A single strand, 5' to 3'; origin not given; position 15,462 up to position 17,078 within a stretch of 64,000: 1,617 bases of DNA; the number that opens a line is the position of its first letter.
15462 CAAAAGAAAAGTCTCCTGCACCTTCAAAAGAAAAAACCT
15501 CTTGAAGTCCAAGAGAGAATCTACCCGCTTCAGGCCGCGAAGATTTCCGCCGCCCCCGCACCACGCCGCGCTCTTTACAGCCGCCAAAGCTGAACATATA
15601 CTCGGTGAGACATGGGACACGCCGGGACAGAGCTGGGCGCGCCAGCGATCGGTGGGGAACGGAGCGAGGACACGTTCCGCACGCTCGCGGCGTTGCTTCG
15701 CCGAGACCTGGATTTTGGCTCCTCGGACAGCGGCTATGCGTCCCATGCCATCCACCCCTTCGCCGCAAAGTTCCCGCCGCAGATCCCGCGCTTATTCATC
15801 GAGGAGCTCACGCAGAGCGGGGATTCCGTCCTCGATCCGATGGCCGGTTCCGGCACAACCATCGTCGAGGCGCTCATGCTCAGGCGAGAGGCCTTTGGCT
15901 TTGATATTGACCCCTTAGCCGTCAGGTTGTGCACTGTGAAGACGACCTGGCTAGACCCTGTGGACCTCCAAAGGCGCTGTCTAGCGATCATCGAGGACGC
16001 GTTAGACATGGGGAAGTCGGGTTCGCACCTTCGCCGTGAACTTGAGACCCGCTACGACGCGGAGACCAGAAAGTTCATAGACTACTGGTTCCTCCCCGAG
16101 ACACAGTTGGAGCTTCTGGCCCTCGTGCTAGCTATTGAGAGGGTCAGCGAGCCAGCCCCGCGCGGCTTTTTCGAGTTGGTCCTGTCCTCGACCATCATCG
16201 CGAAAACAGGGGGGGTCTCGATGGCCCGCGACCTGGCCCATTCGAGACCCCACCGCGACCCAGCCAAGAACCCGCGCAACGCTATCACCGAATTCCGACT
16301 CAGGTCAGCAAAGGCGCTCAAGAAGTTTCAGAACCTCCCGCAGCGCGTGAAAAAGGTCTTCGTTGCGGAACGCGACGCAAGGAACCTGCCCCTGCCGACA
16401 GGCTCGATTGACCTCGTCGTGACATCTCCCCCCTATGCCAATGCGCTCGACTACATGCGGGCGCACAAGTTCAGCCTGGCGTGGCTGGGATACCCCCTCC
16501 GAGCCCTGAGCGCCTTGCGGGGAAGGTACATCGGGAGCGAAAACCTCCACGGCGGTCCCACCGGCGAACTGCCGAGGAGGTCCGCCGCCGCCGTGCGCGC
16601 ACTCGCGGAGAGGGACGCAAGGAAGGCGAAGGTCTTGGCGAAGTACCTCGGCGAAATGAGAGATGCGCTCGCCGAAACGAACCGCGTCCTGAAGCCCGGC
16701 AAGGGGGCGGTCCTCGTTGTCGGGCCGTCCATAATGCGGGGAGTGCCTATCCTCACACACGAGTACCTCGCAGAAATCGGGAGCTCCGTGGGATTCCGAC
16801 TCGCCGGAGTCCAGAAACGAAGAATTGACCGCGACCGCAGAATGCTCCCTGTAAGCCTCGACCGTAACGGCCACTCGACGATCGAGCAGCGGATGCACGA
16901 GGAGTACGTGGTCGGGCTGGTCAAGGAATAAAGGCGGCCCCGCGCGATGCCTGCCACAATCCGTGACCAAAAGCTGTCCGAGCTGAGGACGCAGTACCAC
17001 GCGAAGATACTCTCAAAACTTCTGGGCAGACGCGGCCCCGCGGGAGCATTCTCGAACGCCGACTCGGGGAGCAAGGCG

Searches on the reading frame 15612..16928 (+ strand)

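Call 85: search_protein_families(library=pfam, proteins=[window:15612-16928:+], max_evalue=0.00001)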
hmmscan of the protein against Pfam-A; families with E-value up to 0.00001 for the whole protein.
window:15612-16928:+ (439 aa): 2 families
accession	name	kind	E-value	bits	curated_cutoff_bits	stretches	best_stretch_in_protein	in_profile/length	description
PF01555.25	N6_N4_Mtase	-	3e-18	67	26.7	1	48-105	160-217/221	DNA methylase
PF01170.24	UPF0020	-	1.1e-08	35.5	22.3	0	68-95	27-54/197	RMKL-like, methyltransferase domain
